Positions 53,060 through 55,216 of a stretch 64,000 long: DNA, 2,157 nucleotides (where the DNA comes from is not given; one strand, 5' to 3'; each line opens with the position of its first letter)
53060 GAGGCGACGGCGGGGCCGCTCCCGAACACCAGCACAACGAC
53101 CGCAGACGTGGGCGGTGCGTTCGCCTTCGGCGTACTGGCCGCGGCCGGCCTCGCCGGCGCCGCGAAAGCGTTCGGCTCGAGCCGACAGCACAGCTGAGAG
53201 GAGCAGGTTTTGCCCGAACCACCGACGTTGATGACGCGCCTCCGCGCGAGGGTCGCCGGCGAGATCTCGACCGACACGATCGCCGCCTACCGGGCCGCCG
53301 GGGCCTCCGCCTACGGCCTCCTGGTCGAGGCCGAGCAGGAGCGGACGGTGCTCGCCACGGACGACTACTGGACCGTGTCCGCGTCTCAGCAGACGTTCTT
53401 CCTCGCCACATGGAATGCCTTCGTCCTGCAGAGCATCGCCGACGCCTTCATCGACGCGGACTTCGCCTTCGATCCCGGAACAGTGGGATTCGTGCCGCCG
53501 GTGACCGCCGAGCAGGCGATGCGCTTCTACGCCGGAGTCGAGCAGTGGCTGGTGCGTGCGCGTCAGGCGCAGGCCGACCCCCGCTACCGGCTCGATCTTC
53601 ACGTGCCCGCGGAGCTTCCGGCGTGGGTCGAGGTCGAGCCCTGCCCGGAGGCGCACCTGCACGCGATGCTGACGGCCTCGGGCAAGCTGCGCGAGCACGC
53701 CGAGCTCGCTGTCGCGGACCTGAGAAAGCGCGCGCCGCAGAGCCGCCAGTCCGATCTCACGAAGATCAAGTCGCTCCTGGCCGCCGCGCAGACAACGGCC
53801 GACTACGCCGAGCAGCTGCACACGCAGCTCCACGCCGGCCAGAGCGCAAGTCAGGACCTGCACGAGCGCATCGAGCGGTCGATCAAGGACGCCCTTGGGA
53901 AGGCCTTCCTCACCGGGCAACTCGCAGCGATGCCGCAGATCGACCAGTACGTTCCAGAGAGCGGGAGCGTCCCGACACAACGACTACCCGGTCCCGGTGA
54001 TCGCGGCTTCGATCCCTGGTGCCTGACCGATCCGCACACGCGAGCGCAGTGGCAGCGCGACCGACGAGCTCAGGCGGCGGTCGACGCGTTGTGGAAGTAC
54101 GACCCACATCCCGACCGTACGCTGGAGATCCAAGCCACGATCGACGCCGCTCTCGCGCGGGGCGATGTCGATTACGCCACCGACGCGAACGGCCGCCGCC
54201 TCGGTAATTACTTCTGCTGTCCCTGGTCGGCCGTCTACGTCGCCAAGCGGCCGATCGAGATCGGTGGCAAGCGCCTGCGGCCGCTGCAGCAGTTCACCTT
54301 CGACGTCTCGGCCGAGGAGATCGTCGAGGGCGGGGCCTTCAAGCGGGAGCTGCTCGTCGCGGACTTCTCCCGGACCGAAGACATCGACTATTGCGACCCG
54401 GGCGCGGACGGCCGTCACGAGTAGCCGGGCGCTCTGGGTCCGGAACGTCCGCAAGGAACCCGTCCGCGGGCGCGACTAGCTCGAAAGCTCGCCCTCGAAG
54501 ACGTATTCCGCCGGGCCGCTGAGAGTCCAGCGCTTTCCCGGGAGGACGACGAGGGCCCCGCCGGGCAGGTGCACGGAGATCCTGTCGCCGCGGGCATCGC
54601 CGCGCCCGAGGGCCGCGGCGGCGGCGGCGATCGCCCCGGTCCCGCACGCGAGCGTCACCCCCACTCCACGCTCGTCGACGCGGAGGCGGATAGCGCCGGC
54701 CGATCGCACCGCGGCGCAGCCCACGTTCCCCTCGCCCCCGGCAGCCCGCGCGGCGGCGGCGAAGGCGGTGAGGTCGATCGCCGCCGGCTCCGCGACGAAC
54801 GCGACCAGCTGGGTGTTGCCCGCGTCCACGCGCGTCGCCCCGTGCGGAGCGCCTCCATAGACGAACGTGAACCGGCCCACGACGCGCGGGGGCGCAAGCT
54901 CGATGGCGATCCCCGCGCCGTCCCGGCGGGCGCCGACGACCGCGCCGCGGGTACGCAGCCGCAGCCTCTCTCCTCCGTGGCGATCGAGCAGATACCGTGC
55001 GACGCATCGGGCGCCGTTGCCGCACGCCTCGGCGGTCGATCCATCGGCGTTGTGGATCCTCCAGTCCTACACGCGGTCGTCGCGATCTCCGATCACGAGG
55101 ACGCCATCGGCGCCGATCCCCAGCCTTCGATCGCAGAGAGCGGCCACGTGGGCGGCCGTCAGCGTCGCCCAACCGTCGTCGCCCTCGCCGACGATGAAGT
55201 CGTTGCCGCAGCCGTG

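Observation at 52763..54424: Uncharacterised two-gene insertion between hflX and dapF: exported sorting-signal protein plus 404-aa orphan protein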

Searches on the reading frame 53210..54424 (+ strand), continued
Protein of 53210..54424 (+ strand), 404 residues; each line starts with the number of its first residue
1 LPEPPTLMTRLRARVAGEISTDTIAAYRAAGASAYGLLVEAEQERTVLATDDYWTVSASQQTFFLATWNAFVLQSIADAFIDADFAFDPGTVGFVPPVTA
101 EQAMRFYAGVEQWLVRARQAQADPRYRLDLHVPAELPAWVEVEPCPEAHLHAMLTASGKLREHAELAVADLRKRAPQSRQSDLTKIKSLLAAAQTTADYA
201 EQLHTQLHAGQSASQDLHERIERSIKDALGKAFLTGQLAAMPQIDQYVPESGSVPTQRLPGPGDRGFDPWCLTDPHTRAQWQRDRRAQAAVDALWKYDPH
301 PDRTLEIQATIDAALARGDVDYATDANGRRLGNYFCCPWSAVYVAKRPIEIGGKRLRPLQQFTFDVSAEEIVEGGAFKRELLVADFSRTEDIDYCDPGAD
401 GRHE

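Call 41: search_protein_families(library=pfam, alignment_id=A3, max_evalue=0.00001)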
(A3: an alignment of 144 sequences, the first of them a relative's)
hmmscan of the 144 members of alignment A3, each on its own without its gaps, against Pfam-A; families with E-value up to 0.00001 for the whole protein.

A. member 1, L001:9223-9705:+ (160 aa): 0 families

B. families by the number of members that match (of 144 scanned): 180 families (the first 25 are shown)
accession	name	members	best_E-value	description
PF00122.25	E1-E2_ATPase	8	4.5e-56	E1-E2 ATPase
PF00702.32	Hydrolase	8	9.3e-35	haloacid dehalogenase-like hydrolase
PF00403.32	HMA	6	2.9e-37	Heavy-metal-associated domain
PF07732.21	Cu-oxidase_3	4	1.9e-45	Multicopper oxidase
PF07731.20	Cu-oxidase_2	4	1.8e-38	Multicopper oxidase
PF00394.28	Cu-oxidase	4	5.7e-29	Multicopper oxidase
PF20434.5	BD-FAE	4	2.7e-23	BD-FAE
PF00326.27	Peptidase_S9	4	5.3e-15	Prolyl oligopeptidase family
PF02230.22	Abhydrolase_2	4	2.3e-12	Phospholipase/Carboxylesterase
PF12146.15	Hydrolase_4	4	1.8e-10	Serine aminopeptidase, S33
PF01738.24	DLH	4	7.5e-10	Dienelactone hydrolase family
PF00561.26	Abhydrolase_1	4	1.5e-08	alpha/beta hydrolase fold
PF00756.26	Esterase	4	4.1e-08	Putative esterase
PF22743.2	PspAA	3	3.1e-33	PspA-Associated protein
PF02518.31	HATPase_c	3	1.6e-25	Histidine kinase-, DNA gyrase B-, and HSP90-like ATPase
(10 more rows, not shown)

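Call 49: search_protein_families(library=padloc, proteins=[window:53210-54424:+], max_evalue=1)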
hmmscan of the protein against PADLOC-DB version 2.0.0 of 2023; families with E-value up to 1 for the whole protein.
window:53210-54424:+ (404 aa): 0 families

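Call 50: search_protein_families(library=phrogs, proteins=[window:53210-54424:+], max_evalue=1)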
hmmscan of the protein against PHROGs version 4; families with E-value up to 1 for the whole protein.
window:53210-54424:+ (404 aa): 0 families

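Call 80: search_protein_families(library=pfam, proteins=[L016:2-3862:+, L016:5278-7812:+, L017:783-3905:+, L017:5438-8050:+, L036:887-3988:+, L048:5357-7963:+, L061:3-2021:+, L061:3304-3609:+, L039:2888-3904:+, L039:2400-2807:+], max_evalue=0.00001)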
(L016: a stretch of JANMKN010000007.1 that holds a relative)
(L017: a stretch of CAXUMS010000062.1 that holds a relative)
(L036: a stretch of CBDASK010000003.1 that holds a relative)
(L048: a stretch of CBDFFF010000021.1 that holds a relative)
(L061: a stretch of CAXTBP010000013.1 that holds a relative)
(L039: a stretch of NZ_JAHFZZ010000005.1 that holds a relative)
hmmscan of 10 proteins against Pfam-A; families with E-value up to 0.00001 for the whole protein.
L016:2-3862:+ (1286 aa): 2 families
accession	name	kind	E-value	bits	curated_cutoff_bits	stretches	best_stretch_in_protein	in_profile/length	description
PF13229.12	Beta_helix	-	1.9e-20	73.5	25.9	2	936-1042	44-142/158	Right handed beta helix region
PF05048.19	NosD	-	1.1e-14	54.9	23.6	1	939-1038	83-173/212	Periplasmic copper-binding protein (NosD)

L016:5278-7812:+ (844 aa): 3 families
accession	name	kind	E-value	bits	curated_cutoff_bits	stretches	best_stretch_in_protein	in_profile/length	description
PF00122.25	E1-E2_ATPase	-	8.2e-55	185.6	28.1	1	334-514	2-181/181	E1-E2 ATPase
PF00702.32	Hydrolase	-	7.2e-33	115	26.4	1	531-747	2-190/191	haloacid dehalogenase-like hydrolase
PF00403.32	HMA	-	8.6e-19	68.1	24.8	1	94-154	1-61/62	Heavy-metal-associated domain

L017:783-3905:+ (1040 aa): 1 family
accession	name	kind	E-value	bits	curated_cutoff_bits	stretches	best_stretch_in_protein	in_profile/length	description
PF00873.25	ACR_tran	-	7.4e-302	1004.3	28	1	5-1021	1-1020/1021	AcrB/AcrD/AcrF family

L017:5438-8050:+ (870 aa): 2 families
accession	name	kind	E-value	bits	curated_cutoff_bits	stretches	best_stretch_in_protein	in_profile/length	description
PF00122.25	E1-E2_ATPase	-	1.1e-55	188.5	28.1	1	357-538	1-181/181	E1-E2 ATPase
PF00702.32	Hydrolase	-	1.2e-33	117.5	26.4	1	555-772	2-190/191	haloacid dehalogenase-like hydrolase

L036:887-3988:+ (1033 aa): 2 families
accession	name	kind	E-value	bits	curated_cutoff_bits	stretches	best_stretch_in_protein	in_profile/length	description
PF00873.25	ACR_tran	-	1.2e-296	987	28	1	6-1023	2-1020/1021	AcrB/AcrD/AcrF family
PF03176.21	MMPL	-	3.4e-08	33.3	20.5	1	813-1021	85-300/333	MMPL family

L048:5357-7963:+ (868 aa): 3 families
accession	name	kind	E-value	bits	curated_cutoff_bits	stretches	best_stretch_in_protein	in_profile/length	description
PF00122.25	E1-E2_ATPase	-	8.7e-53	179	28.1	1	354-534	2-181/181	E1-E2 ATPase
PF00702.32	Hydrolase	-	7.5e-32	111.7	26.4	1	551-768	2-190/191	haloacid dehalogenase-like hydrolase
PF00403.32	HMA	-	1.5e-16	61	24.8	1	95-153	3-61/62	Heavy-metal-associated domain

L061:3-2021:+ (672 aa): 1 family
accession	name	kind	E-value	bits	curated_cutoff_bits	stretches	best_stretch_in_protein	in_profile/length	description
PF00873.25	ACR_tran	-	1.8e-177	592.5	28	1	2-643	379-1020/1021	AcrB/AcrD/AcrF family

L061:3304-3609:+ (101 aa): 1 family
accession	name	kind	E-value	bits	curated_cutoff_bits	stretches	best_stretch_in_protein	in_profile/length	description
PF00543.27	P-II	-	1.9e-16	60.7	25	1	1-97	1-102/102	Nitrogen regulatory protein P-II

L039:2888-3904:+ (338 aa): 2 families
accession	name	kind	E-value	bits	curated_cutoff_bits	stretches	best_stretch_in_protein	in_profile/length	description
PF01545.26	Cation_efflux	-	8.3e-40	137.1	26.6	1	34-221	4-197/198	Cation efflux family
PF16916.11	ZT_dimer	-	2.2e-12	47.3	26.7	1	232-300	7-77/78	Dimerisation domain of Zinc Transporter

L039:2400-2807:+ (135 aa): 1 family
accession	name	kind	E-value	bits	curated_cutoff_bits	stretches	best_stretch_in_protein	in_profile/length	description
PF01022.26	HTH_5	-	2.3e-11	43.8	22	1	50-95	1-46/47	Bacterial regulatory protein, arsR family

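Call 82: search_protein_families(library=pfam, proteins=[L013:3489-3962:+, L013:2794-3372:+, L013:5245-5667:+, L024:3364-3873:+, L024:2792-3328:+, L024:5369-6505:+, L032:3350-3877:+, L032:5286-5837:+, L030:3316-3963:+, L021:3400-3933:+], max_evalue=0.001)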
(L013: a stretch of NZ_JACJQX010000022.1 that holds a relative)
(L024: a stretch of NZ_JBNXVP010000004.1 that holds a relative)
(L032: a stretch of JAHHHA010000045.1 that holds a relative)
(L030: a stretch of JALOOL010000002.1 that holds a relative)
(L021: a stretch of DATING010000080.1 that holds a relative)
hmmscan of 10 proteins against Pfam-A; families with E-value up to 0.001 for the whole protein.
L013:3489-3962:+ (157 aa): 1 family
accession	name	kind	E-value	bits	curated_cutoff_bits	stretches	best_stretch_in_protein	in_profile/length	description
PF00582.32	Usp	-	6.4e-36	124.4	24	1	1-156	1-140/141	Universal stress protein family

L013:2794-3372:+ (192 aa): 1 family
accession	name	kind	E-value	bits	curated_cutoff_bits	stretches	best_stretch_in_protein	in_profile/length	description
PF06897.17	DUF1269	-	1.7e-40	137.8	26.9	1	88-186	1-99/100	Protein of unknown function (DUF1269)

L013:5245-5667:+ (140 aa): 0 families

L024:3364-3873:+ (169 aa): 1 family
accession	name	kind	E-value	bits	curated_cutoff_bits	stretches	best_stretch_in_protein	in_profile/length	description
PF00582.32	Usp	-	1.4e-30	107.1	24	1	1-154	1-138/141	Universal stress protein family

L024:2792-3328:+ (178 aa): 1 family
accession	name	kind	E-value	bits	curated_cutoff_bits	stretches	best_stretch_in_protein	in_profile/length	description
PF00582.32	Usp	-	8.4e-34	117.6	24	1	3-159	1-140/141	Universal stress protein family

L024:5369-6505:+ (378 aa): 7 families
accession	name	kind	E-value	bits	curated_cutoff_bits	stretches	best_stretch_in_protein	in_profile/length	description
PF02353.26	CMAS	-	1.6e-91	306.8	27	1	103-363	2-273/273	Mycolic acid cyclopropane synthetase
PF13649.12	Methyltransf_25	-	1.7e-12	48.3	27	1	167-256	2-97/97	Methyltransferase domain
PF08241.18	Methyltransf_11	-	2e-11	44.8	21.2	1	167-259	1-94/95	Methyltransferase domain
PF13489.12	Methyltransf_23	-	5.3e-10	39.7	27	1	157-275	16-132/164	Methyltransferase domain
PF13847.12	Methyltransf_31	-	6.3e-08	32.9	27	1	161-264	2-113/145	Methyltransferase domain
PF08242.18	Methyltransf_12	-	1.8e-07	32.2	30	1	167-258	1-98/98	Methyltransferase domain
PF01728.25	FtsJ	-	0.00066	20.1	24.1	0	150-197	8-57/181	FtsJ-like methyltransferase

L032:3350-3877:+ (175 aa): 1 family
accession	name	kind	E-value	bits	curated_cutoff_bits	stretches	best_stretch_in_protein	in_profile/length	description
PF00582.32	Usp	-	8e-31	107.9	24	1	1-160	1-140/141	Universal stress protein family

L032:5286-5837:+ (183 aa): 1 family
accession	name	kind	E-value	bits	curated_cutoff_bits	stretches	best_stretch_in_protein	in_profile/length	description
PF00582.32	Usp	-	4.1e-22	79.7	24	1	1-156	1-141/141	Universal stress protein family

L030:3316-3963:+ (215 aa): 1 family
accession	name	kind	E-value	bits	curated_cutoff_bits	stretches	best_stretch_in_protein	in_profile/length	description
PF11303.13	DUF3105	-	4.4e-32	111.3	25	1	84-207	1-123/130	Protein of unknown function (DUF3105)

L021:3400-3933:+ (177 aa): 0 families

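Call 88: find_encoding_contigs(protein=P0002, flank=3000, max_places=2)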
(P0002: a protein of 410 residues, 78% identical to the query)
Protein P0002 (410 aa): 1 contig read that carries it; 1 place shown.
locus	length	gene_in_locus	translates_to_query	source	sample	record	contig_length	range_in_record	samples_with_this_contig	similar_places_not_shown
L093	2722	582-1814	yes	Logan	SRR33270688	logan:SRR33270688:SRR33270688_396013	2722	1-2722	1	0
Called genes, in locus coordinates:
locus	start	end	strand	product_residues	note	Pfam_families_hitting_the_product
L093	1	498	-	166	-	?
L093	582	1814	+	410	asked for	-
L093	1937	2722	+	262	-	?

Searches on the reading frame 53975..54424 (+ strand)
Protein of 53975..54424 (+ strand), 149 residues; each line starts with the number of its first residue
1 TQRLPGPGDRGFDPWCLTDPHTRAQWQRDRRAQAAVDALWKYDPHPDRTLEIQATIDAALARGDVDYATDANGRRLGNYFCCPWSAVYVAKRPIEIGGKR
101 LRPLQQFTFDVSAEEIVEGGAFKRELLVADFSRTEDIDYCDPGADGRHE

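Call 78: predict_structure(alignment_id=A6)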
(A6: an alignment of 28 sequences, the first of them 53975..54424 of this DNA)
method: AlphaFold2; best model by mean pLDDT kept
length: 149 residues; sequences in the alignment: 28
mean_pLDDT: 90.1   pTM: 0.84
mean pLDDT of the five models: 90.1, 88.7, 85.8, 85.5, 85.2
residues with pLDDT >= 90: 113; 70-90: 25; 50-70: 7; < 50: 4
segments of 3 or more residues with pLDDT < 50: 146-149
pLDDT, mean of each block of 10 residues (from residue 1): 90 96 94 93 95 97 97 91 94 97 97 79 93 83 51
secondary structure, 60 per line:
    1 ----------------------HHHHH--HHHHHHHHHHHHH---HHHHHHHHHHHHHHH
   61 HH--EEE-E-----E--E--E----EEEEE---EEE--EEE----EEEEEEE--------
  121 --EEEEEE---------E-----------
elements in order: H23-27 H30-42 H46-62 E65-67 E86-90 E94-96 E99-101 E106-112 E123-128

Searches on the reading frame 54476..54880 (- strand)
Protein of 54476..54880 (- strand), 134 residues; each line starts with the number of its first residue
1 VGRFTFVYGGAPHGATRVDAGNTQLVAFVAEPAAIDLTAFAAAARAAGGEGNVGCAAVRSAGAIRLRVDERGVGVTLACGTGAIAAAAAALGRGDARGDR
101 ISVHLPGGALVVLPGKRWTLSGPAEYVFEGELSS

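Call 5: search_protein_families(library=pfam, proteins=[window:54476-54880:-], max_evalue=0.1)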
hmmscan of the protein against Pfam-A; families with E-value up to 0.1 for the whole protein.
window:54476-54880:- (134 aa): 1 family
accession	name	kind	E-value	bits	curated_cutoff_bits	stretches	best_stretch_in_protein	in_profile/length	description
PF01678.24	DAP_epimerase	-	3.8e-13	50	34.7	1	18-112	3-102/121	Diaminopimelate epimerase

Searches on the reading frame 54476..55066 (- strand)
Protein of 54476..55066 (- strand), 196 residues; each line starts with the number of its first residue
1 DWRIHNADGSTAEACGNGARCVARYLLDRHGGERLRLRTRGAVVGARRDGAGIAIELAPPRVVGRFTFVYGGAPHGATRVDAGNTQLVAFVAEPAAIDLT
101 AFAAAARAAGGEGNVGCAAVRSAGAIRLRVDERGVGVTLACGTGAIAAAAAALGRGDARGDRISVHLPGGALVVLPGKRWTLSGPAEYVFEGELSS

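Call 76: search_solved_structures(query=window:54476-55066:-, max_evalue=0.001, show_alignments=1)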
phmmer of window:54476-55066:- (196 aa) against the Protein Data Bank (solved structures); distinct sequences matched with E-value up to 0.001: 17.
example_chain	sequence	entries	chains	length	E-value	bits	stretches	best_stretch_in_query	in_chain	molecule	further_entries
8qzy_A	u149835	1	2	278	7.6e-24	87.8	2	68-194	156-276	Diaminopimelate epimerase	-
9mro_A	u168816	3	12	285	3.3e-21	79.2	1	3-194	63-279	Diaminopimelate epimerase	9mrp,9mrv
5ha4_A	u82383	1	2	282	1.7e-20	76.9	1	2-194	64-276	Diaminopimelate epimerase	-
2otn_A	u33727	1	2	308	3.4e-18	69.4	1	65-192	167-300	Diaminopimelate epimerase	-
5ygu_A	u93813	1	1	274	1.5e-17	67.3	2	111-193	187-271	Diaminopimelate epimerase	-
6d13_A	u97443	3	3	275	1.5e-17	67.3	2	111-193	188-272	Diaminopimelate epimerase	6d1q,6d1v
4ijz_A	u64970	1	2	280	1.7e-17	67.1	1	111-193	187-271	Diaminopimelate epimerase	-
5h2g_A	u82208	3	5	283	5.5e-17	65.4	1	5-194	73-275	Diaminopimelate epimerase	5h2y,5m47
3ejx_A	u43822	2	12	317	8.1e-17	64.9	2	118-193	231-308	Diaminopimelate epimerase, chloroplastic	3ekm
6vck_A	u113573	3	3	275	9e-17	64.7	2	111-192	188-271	Diaminopimelate epimerase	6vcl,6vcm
4ik0_A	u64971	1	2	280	1e-16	64.5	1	111-192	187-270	Diaminopimelate epimerase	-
7vdy_A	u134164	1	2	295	8.8e-16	61.5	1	4-193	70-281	O-ureido-serine racemase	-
3fve_A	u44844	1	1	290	9.5e-16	61.4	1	4-195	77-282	Diaminopimelate epimerase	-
1gqz_A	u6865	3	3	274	4.3e-15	59.2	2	114-192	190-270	DIAMINOPIMELATE EPIMERASE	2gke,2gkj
1bwz_A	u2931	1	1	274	5e-15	59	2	114-192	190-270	PROTEIN (DIAMINOPIMELATE EPIMERASE)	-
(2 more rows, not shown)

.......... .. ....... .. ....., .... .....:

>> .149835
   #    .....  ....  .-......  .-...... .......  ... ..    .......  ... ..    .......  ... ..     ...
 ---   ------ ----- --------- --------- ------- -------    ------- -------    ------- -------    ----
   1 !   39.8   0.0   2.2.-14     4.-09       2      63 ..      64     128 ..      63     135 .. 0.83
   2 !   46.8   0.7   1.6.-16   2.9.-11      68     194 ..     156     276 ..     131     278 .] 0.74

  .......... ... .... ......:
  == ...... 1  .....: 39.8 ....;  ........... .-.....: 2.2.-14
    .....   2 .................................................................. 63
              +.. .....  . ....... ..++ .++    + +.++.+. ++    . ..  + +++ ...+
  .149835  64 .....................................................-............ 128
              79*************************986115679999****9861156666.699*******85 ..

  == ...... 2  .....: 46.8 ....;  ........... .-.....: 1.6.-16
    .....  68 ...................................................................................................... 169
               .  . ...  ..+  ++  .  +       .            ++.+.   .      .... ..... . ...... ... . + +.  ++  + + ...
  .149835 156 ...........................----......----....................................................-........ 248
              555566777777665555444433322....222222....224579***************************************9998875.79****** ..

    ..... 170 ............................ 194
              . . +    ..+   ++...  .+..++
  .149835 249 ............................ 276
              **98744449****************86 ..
